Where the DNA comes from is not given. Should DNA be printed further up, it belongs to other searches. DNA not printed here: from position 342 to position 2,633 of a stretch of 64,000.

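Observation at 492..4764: Recent tandem duplication of an amidohydrolase gene with 3'-end homogenisation (gene conversion) and duplicated promoter and hairpin elements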

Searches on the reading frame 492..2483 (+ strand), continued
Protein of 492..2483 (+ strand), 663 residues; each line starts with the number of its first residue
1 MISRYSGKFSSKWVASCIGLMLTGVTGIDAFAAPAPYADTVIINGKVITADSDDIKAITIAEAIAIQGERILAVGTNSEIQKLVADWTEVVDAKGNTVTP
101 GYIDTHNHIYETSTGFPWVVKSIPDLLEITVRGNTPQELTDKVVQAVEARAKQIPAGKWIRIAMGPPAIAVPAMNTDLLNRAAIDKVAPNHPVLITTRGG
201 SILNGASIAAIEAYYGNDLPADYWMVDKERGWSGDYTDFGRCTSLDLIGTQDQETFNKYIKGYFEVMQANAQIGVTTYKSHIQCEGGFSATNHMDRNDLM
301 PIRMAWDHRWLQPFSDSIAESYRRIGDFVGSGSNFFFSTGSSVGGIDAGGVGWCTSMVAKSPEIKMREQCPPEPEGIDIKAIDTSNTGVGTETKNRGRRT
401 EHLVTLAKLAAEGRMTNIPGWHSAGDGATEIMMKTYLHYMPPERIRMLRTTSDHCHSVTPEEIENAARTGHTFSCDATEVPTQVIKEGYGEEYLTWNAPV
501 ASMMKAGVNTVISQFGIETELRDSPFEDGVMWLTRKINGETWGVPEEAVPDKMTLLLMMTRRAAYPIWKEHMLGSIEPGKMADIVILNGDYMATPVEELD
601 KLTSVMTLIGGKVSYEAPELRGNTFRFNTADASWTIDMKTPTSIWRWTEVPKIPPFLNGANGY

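Call 19: find_encoding_contigs(protein=P0005, flank=6000, max_places=6)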
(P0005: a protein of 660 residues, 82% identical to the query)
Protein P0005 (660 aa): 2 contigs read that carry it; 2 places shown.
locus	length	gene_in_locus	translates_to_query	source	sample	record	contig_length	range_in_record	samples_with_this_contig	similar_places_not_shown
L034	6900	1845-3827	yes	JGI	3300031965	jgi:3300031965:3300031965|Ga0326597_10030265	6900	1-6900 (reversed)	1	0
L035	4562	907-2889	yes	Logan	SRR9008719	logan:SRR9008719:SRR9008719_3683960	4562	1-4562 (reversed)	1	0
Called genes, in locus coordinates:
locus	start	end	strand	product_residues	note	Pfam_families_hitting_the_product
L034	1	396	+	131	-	?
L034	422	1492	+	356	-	PF09084:NMT1 (faint)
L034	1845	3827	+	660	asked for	PF01979:Amidohydro_1 (faint), PF07969:Amidohydro_3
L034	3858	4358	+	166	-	-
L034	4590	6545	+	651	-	PF07969:Amidohydro_3, PF01979:Amidohydro_1 (weak)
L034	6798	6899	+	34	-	?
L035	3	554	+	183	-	?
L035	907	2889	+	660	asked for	PF01979:Amidohydro_1 (faint), PF07969:Amidohydro_3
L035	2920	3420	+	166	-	-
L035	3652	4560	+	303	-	?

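Call 29: find_encoding_contigs(protein=P0002, flank=6000, max_places=4)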
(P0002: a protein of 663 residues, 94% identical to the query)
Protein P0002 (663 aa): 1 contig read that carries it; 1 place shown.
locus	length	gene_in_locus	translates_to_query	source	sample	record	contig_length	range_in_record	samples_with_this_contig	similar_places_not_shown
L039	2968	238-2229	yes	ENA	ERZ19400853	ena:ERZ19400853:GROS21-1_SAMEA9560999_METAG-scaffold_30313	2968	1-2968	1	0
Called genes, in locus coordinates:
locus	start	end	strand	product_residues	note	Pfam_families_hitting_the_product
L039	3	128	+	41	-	?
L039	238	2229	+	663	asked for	PF01979:Amidohydro_1 (faint), PF07969:Amidohydro_3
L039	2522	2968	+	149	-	?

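Call 30: find_encoding_contigs(protein=P0003, flank=6000, max_places=4)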
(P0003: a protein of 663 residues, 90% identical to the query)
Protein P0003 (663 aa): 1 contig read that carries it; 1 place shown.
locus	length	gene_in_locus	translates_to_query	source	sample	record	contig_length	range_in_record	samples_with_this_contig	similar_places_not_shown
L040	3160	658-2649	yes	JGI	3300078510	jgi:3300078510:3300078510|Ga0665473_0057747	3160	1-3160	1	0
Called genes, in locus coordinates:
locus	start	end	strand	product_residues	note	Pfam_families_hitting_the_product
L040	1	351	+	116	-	?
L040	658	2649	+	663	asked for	PF07969:Amidohydro_3, PF01979:Amidohydro_1 (weak)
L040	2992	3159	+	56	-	?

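Call 31: find_encoding_contigs(protein=P0004, flank=6000, max_places=4)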
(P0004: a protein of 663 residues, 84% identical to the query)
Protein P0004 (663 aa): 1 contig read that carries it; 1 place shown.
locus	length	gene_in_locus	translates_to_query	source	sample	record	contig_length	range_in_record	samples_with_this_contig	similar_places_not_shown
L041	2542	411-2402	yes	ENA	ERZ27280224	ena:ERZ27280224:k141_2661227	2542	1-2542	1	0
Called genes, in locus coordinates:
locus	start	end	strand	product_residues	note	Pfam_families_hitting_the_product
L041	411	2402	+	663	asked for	PF07969:Amidohydro_3, PF01979:Amidohydro_1 (weak)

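Call 39: search_solved_structures(query=window:492-2483:+, max_evalue=0.001, show_alignments=1)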
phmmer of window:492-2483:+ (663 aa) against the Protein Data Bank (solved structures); distinct sequences matched with E-value up to 0.001: 4.
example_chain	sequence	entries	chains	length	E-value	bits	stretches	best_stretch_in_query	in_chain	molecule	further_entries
4v1x_A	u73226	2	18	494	1.7e-06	29.8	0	45-111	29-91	ATRAZINE CHLOROHYDROLASE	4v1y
3hpa_A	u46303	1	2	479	6.4e-05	24.5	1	41-114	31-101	AMIDOHYDROLASE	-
2vun_A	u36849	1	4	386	7.8e-05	24.3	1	40-109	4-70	ENAMIDASE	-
1gkp_A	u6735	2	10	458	0.00017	23.1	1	41-110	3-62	HYDANTOINASE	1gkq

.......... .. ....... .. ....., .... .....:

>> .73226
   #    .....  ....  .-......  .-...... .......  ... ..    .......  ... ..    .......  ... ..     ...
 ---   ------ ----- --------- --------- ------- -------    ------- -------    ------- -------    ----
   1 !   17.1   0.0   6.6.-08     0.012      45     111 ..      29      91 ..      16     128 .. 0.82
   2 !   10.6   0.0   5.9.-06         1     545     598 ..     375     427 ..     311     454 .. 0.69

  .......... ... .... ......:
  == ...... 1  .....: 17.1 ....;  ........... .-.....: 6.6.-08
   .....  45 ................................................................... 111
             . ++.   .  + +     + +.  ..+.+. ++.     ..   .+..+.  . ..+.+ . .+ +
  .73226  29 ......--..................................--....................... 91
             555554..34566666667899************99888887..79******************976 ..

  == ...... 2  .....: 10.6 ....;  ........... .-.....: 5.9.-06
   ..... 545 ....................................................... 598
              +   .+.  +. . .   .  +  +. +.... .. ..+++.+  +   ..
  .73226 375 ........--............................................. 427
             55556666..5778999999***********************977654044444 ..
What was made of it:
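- Tried and rejected: A PDB sequence search gave only weak N-terminal matches (call 39).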

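Call 53: predict_structure(alignment_id=A1)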
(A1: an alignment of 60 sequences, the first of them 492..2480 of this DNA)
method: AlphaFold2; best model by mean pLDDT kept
length: 663 residues; sequences in the alignment: 60
mean_pLDDT: 64.9   pTM: 0.61
mean pLDDT of the five models: 64.9, 64.4, 61.7, 59.8, 58.6
residues with pLDDT >= 90: 73; 70-90: 222; 50-70: 214; < 50: 154
segments of 3 or more residues with pLDDT < 50: 1-6, 29-107, 330-332, 341-351, 515-523, 552-583, 654-663
pLDDT, mean of each block of 10 residues (from residue 1): 47 72 56 27 23 30 28 33 31 35 46 72 88 94 97 93 84 88 96 86 92 83 83 68 82 86 71 56 72 68 61 67 66 52 44 73 75 85 66 72 83 72 76 90 82 75 87 68 69 66 69 49 53 63 60 47 26 30 56 56 60 65 63 70 68 43 31
secondary structure, 60 per line:
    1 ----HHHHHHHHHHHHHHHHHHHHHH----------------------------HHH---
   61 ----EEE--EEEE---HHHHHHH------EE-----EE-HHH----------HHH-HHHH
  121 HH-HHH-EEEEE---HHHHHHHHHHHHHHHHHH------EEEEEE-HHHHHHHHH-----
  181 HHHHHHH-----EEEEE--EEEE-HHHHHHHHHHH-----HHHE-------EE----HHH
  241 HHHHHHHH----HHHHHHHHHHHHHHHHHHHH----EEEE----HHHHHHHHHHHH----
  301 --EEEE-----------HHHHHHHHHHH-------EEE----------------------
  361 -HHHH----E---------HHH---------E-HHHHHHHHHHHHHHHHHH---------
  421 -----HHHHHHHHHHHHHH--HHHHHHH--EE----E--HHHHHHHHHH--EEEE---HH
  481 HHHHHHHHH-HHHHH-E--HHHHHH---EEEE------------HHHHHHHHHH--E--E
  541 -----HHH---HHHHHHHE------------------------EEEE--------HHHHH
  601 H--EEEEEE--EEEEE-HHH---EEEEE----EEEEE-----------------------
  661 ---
elements in order (helices of 4 or more, strands of 3 or more residues): H5-26 E65-67 E70-73 H77-83 H117-122 E128-132 H136-153 E160-165 H167-175 H181-187 E193-197 E200-203 H205-215 H238-248 H253-272 E277-280 H285-296 E303-306 H318-328 E336-338 H362-365 H394-411 H426-439 H442-448 H460-469 E472-475 H479-489 H491-495 H500-505 E509-512 H525-534 H552-558 E584-587 H596-601 E604-609 E612-616 E624-628 E633-637
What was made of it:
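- Tried and rejected: Structure prediction gave a mediocre model (pLDDT 64.9, call 53), so I could not place the tail and the loop relative to the active site.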

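Call 55: fold_search(model_id=the predicted structure, library=pdb)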
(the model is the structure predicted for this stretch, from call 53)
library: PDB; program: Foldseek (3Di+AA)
matches with E <= 10: 887; with E <= 0.001: 4
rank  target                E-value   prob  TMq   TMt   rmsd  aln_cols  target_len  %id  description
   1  3icj                  1.6e-10  1.00  0.38  0.50  10.1       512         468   13  Crystal structure of an uncharacterized metal-dependent hydrolase from pyrococcus furiosus (released 2009-07-28)
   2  3igh                  4.9e-10  1.00  0.35  0.46   8.9       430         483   13  Crystal structure of an uncharacterized metal-dependent hydrolase from pyrococcus horikoshii ot3 (released 2009-08-04)
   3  3be7_C                7.1e-04  0.99  0.21  0.32  14.9       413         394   13  Crystal structure of Zn-dependent arginine carboxypeptidase (released 2007-11-27)
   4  3be7_A                7.5e-04  0.99  0.21  0.32  14.9       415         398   14  Crystal structure of Zn-dependent arginine carboxypeptidase (released 2007-11-27)
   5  2i9u_A                1.3e-03  1.00  0.25  0.37  10.8       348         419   12  Crystal Structure of Guanine Deaminase from C. acetobutylicum with bound guanine in the active site (released 2006-09-19)
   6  4c60_H                2.7e-03  0.96  0.21  0.31  16.3       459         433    9  Crystal structure of A. niger ochratoxinase (released 2014-07-02)
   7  3lsb_A                3.2e-03  0.97  0.24  0.33  14.9       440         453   12  Crystal structure of the mutant E241Q of atrazine chlorohydrolase TrzN from Arthrobacter aurescens TC1 complexed with  (released 2010-07-21)
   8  4c60_B                3.2e-03  0.95  0.22  0.31  16.0       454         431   10  Crystal structure of A. niger ochratoxinase (released 2014-07-02)
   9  3mtw                  3.5e-03  0.97  0.23  0.34  14.7       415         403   13  Crystal structure of L-Lysine, L-Arginine carboxypeptidase Cc2672 from Caulobacter Crescentus CB15 complexed with N-meth (released 2010-07-28)
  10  4l9x_B                5.2e-03  0.98  0.25  0.34  14.4       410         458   12  Triazine hydrolase from Arthobacter aurescens modified for maximum expression in E.coli (released 2014-05-21)
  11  5hmf_A                5.5e-03  0.96  0.25  0.34  15.1       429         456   12  Crystal structure of triazine hydrolase variant (P214T/Y215H/E241Q) (released 2016-11-02)
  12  2g3f_A                5.5e-03  0.72  0.17  0.23  18.8       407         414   11  Crystal Structure of imidazolonepropionase complexed with imidazole-4-acetic acid sodium salt, a substrate homologue (released 2006-09-26)
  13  5hme_A                5.8e-03  0.99  0.21  0.29   8.7       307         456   11  Crystal structure of Triazine Hydrolase variant (P214T/Y215H) (released 2016-11-02)
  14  4c65_F                6.5e-03  0.90  0.22  0.31  16.9       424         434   11  Crystal structure of A. niger ochratoxinase (released 2014-07-02)
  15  4c60_G                6.9e-03  0.90  0.21  0.30  16.2       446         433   10  Crystal structure of A. niger ochratoxinase (released 2014-07-02)
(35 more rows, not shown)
